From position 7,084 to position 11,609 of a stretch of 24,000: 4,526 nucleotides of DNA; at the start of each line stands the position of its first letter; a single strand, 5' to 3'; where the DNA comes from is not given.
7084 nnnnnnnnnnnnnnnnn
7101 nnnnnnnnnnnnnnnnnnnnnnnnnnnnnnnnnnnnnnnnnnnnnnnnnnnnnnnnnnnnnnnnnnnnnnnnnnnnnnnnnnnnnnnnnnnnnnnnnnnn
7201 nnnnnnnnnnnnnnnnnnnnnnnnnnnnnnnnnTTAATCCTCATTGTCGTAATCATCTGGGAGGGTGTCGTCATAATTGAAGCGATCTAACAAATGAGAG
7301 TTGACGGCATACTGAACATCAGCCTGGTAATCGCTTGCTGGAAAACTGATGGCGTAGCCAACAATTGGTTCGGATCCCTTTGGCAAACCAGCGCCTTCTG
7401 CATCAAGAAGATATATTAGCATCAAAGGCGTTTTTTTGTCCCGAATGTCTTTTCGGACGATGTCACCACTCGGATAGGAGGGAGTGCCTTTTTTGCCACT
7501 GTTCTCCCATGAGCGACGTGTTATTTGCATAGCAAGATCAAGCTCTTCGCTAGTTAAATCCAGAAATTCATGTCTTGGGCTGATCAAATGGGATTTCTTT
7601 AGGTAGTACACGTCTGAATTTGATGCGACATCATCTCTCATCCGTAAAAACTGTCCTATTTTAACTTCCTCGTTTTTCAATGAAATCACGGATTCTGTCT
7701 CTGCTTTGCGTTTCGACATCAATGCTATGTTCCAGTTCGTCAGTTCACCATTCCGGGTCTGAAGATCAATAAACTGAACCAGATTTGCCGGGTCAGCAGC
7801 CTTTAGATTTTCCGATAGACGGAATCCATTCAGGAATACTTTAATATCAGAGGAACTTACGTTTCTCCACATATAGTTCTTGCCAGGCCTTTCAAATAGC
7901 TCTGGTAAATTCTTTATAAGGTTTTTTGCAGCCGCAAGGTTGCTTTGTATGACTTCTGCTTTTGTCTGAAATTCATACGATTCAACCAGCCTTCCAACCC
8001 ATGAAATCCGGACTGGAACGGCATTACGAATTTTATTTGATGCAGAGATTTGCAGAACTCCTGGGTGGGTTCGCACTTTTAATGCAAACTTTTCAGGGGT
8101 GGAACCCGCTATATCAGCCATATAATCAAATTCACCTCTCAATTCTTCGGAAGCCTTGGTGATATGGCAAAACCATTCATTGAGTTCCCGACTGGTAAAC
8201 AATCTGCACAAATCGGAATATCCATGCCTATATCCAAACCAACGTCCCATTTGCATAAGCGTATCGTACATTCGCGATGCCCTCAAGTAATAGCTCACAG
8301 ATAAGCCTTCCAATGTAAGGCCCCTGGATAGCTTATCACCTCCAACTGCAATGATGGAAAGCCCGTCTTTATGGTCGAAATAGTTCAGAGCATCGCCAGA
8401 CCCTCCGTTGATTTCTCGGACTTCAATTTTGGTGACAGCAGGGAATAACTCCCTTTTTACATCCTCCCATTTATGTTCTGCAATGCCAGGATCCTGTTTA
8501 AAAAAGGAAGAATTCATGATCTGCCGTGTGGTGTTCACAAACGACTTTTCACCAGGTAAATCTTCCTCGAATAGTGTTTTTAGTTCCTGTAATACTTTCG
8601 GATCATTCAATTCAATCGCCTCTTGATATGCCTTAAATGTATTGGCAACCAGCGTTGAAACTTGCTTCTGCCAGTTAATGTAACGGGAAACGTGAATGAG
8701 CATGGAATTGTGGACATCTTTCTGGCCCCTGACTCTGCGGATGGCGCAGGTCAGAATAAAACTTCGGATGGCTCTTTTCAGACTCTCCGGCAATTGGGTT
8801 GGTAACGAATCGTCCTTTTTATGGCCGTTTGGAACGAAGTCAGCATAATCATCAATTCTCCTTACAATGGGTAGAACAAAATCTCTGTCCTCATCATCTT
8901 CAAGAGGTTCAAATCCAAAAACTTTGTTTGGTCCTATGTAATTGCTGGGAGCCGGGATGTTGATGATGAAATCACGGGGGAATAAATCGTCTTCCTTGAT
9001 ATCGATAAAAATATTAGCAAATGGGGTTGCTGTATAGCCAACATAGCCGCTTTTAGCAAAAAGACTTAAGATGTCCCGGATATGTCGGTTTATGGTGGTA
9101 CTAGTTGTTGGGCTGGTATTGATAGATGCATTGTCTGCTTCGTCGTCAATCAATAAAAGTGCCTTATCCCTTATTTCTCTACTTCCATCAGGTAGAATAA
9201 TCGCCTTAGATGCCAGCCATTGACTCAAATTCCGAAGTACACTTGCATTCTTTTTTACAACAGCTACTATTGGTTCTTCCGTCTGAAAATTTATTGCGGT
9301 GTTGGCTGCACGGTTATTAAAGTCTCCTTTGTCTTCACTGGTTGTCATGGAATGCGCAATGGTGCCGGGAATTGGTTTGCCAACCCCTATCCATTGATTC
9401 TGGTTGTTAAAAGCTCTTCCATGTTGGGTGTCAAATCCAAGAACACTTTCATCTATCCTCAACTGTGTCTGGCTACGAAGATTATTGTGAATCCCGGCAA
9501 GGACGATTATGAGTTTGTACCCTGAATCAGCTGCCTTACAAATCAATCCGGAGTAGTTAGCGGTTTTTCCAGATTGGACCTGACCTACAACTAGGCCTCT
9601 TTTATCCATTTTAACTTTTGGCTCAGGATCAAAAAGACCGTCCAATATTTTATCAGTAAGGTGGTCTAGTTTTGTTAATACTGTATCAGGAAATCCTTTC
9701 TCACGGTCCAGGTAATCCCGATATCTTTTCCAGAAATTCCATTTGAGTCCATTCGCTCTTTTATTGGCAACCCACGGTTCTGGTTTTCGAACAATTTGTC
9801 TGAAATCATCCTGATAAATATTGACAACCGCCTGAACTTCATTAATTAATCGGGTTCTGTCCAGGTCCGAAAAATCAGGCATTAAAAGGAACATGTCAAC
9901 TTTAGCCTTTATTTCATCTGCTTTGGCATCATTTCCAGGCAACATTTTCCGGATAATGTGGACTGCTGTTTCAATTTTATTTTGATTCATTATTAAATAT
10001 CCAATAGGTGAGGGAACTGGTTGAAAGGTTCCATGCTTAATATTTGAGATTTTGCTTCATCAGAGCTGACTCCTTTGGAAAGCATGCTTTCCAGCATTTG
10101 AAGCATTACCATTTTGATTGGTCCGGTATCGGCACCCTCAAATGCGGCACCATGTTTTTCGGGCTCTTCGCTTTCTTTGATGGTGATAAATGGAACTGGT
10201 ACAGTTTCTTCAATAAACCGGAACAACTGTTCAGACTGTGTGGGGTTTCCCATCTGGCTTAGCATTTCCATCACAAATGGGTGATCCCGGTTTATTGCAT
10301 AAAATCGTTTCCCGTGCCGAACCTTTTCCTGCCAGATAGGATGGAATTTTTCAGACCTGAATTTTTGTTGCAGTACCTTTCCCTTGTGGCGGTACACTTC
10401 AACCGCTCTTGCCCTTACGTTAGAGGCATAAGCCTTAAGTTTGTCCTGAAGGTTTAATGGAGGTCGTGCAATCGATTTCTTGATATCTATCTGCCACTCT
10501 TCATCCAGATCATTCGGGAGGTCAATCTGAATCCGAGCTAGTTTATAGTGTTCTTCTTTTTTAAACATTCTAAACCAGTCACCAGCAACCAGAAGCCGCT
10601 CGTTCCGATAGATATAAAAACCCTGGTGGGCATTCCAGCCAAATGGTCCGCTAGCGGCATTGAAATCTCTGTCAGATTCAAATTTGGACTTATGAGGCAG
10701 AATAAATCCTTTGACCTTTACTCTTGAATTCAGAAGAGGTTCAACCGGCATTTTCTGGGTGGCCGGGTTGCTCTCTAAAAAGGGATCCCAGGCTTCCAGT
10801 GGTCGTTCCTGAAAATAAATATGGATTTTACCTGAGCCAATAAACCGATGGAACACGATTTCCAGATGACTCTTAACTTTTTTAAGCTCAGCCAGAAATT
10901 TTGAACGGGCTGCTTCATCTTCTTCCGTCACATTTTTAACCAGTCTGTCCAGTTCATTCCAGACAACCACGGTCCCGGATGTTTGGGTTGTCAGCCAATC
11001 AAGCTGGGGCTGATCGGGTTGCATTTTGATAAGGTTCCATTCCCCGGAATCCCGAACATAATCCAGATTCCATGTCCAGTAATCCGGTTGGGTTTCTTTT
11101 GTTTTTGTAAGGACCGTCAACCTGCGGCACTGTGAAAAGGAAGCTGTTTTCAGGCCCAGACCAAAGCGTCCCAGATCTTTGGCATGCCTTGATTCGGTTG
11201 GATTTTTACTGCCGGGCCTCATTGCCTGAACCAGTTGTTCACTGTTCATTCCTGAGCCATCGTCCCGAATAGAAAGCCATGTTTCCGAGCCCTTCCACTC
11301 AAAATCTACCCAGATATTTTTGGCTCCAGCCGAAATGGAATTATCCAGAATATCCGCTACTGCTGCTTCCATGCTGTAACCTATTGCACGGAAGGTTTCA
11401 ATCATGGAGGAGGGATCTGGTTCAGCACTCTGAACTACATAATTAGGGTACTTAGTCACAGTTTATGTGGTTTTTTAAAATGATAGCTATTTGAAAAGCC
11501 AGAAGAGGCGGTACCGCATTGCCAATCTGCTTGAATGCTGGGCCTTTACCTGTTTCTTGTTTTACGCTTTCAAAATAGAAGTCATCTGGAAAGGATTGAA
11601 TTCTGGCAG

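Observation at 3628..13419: Methylation-linked multi-gene defence operon: vsr, C-protein, dcm, GHKL ATPase, SF2-Z1, PD-(D/E)XK, AIPR and a small unknown gene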

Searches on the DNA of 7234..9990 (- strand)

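Call 52: search_dna_similar(query=window:7234-9990:-, collection=ecoli_genomes, mode=distant, max_rows=10, max_evalue=0.001)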
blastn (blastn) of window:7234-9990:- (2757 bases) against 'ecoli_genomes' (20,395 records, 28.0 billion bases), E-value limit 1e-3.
Records with a match: 4; places in all: 4; records where one place covers at least 80% of the query: 0.
Genomes with a match: 4 of 5426; with a place that covers at least 80% of the query: 0. Places per genome that has any: lowest 1, median 1, highest 1. On chromosomes: 4 places; on plasmids: 0.
Best place of each record, by identity: 60-80% 4.
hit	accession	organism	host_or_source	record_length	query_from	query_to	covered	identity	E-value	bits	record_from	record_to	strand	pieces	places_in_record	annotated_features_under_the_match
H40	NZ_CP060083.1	Escherichia coli strain G1/2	Homo sapiens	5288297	1637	1876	9%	67.1%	5e-10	78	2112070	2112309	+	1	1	mzaC: MZA anti-phage system associated Z1 domain-containing protein MzaC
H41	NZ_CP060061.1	Escherichia coli strain G6/7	Homo sapiens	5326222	1637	1876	9%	67.1%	5e-10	78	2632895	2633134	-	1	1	mzaC: MZA anti-phage system associated Z1 domain-containing protein MzaC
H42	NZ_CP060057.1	Escherichia coli strain G8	Homo sapiens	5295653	1637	1876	9%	67.1%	5e-10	78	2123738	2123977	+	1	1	mzaC: MZA anti-phage system associated Z1 domain-containing protein MzaC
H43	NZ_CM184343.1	Escherichia coli strain ES5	Aquarana catesbeiana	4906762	1637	1876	9%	67.1%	5e-10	78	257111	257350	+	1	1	mzaC: MZA anti-phage system associated Z1 domain-containing protein MzaC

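Call 53: get_annotated_region(hit=H40, flank=9000)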
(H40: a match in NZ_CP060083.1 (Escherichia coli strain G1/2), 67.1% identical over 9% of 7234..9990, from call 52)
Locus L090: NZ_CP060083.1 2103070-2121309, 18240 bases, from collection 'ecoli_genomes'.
description: Escherichia coli strain G1/2 chromosome, complete genome
organism: Escherichia coli strain G1/2 (NCBI taxid 562)
replicon: chromosome; assembly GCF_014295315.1
host: Homo sapiens; source: feces from healthy individual; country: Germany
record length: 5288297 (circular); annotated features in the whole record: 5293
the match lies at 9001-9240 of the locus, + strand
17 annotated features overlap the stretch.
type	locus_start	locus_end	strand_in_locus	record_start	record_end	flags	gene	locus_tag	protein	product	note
CDS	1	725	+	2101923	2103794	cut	-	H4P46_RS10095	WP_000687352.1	DUF262 domain-containing protein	-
CDS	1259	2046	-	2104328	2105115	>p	-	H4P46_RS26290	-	tyrosine-type recombinase/integrase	frameshifted; incomplete; partial in the middle of a contig; missing N-terminus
CDS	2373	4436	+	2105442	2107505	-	mzaA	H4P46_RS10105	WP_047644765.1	MZA anti-phage system associated sigma-70 family RNA polymerase sigma factor MzaA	-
CDS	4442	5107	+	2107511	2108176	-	-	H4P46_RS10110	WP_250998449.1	ATP-binding protein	-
CDS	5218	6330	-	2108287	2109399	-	-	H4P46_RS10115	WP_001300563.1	IS4-like element IS421 family transposase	-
CDS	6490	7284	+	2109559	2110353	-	-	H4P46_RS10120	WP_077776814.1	hypothetical protein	-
CDS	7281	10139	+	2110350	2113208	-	mzaC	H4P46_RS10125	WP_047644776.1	MZA anti-phage system associated Z1 domain-containing protein MzaC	-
CDS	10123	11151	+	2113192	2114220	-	mzaD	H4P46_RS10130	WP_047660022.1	MZA anti-phage system associated PD-(D/E)XK motif protein MzaD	-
CDS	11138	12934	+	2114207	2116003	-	mzaE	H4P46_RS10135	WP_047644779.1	MZA anti-phage system associated AIPR family protein MzaE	-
CDS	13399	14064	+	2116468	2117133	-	yecA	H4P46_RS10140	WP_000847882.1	UPF0149 family protein YecA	-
CDS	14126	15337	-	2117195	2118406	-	tyrP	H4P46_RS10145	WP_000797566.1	tyrosine transporter TyrP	-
CDS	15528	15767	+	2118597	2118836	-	yecH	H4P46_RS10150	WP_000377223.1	YecH family metal-binding protein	-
CDS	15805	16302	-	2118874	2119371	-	ftnA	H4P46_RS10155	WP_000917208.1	non-heme ferritin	-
CDS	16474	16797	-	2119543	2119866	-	yecR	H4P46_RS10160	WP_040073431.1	YecR-like lipofamily protein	-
CDS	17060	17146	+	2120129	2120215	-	azuC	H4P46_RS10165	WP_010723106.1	stress response protein AzuC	-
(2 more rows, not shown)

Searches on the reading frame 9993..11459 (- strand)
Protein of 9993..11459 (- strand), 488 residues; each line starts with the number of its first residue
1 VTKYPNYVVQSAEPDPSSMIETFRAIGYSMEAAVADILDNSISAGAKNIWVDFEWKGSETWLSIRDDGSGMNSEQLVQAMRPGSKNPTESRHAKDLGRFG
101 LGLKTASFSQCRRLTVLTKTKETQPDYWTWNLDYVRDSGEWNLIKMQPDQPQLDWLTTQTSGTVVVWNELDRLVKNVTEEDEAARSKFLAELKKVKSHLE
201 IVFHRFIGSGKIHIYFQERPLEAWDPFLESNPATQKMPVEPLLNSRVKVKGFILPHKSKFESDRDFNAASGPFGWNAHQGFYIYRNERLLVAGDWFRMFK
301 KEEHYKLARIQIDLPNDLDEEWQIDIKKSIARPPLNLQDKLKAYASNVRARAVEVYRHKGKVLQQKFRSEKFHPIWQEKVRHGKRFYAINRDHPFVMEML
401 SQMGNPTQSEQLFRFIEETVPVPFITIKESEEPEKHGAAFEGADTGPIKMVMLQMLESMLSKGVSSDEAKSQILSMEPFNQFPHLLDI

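Call 3: search_protein_families(library=pfam, proteins=[window:9993-11459:-], max_evalue=0.01)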
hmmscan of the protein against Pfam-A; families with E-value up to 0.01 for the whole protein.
window:9993-11459:- (488 aa): 2 families
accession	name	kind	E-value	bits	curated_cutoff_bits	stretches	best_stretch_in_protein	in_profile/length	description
PF13589.12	HATPase_c_3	-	8.4e-32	110.5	25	1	28-163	1-137/137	Histidine kinase-, DNA gyrase B-, and HSP90-like ATPase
PF02518.31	HATPase_c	-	3.7e-07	31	26.4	1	32-106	8-80/111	Histidine kinase-, DNA gyrase B-, and HSP90-like ATPase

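Call 4: search_protein_families(library=padloc, proteins=[window:9993-11459:-], max_evalue=0.01)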
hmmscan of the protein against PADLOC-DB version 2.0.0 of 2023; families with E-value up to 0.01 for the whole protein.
window:9993-11459:- (488 aa): 2 families
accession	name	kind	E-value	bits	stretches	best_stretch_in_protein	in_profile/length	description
PDLC02204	MzaB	-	3.9e-110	366.7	1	10-486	5-488/500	-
PDLC03419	REase_II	-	0.0072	12.7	1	28-124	22-125/695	Type II restriction enzyme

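Call 18: search_solved_structures(query=window:9993-11459:-, max_evalue=0.01)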
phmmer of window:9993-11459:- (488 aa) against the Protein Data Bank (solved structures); distinct sequences matched with E-value up to 0.01: 10.
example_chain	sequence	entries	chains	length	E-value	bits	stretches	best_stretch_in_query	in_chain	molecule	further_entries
7aib_C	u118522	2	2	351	5.7e-06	28.4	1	32-128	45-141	DNA mismatch repair protein MutL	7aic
5akb_C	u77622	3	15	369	5.9e-06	28.4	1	32-128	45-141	DNA MISMATCH REPAIR PROTEIN MUTL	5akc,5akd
1b62_A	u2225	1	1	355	2.5e-05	26.3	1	32-128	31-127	PROTEIN (MUTL)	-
1b63_A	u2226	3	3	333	2.5e-05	26.3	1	32-128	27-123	MUTL | DNA mismatch repair protein mutL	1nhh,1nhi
1bkn_A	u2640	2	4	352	2.6e-05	26.3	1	32-128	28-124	MUTL | DNA mismatch repair protein MutL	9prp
7p8v_A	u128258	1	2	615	6.5e-05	24.9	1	32-128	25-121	DNA mismatch repair protein MutL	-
1nhj_A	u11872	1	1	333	8.9e-05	24.5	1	32-128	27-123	DNA mismatch repair protein mutL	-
5ix1_A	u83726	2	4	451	0.00015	23.7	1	32-124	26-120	MORC family CW-type zinc finger protein 3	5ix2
6o1e_A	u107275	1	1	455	0.00017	23.6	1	32-123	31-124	MORC family CW-type zinc finger protein 3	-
7k7t_A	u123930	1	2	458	0.00061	21.7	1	32-120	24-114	Isoform 3 of MORC family CW-type zinc finger protein 4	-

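Call 34: search_protein_families(library=ncbifam, proteins=[window:9993-11459:-], max_evalue=0.01)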
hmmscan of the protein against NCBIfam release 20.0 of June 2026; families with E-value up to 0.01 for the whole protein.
window:9993-11459:- (488 aa): 15 families
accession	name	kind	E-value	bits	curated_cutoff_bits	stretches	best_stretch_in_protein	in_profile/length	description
NF041932.1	MzaB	equivalog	2.1e-131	438.6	850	1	19-486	1-475/480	MZA anti-phage system associated ATPase MzaB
NF050001.1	restrict_BbrUII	equivalog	5e-08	31.9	550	1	28-180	18-177/659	BbrUII/HgiDII family restriction enzyme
TIGR00585.2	mutl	equivalog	1e-07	31.3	180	1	32-81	23-71/555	DNA mismatch repair endonuclease MutL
NF000951.0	PRK00095.2-1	equivalog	3.4e-07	29.3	391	1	29-134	24-126/559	DNA mismatch repair endonuclease MutL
NF040750.1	tetrathio_HK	equivalog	5.4e-07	28.5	750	1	30-84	457-511/555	tetrathionate respiration histidine kinase TtrS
NF033792.0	ActS_PrrB_HisK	equivalog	1.3e-05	24.3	350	1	33-103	315-385/423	ActS/PrrB/RegB family redox-sensitive histidine kinase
NF000953.0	PRK00095.2-4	equivalog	1.5e-05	24.1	693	1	32-122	25-115/611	DNA mismatch repair endonuclease MutL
NF047322.1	HK_morpho_MacS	equivalog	3.6e-05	23.1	300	1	16-83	262-331/367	MacS family sensor histidine kinase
NF000949.0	PRK00095.1-2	equivalog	4.2e-05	22.8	750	1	33-81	30-77/634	DNA mismatch repair endonuclease MutL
NF000948.0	PRK00095.1-1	equivalog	6.8e-05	22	701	1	34-128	27-121/625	DNA mismatch repair endonuclease MutL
NF007007.0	PRK09470.1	equivalog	0.00051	19.1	486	1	30-104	356-428/463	envelope stress sensor histidine kinase CpxA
NF047352.1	P_loop_sacsin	domain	0.00069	20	50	1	35-106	5-70/80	sacsin N-terminal ATP-binding-like domain-containing protein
NF007004.0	PRK09467.1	equivalog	0.0011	17.8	415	1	28-85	333-390/440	two-component system sensor histidine kinase EnvZ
NF003555.1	PRK05218.1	equivalog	0.0032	16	371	0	39-133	49-152/614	molecular chaperone HtpG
NF007898.0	PRK10604.1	equivalog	0.007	15.6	478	0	28-104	318-392/433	two-component system sensor histidine kinase RstB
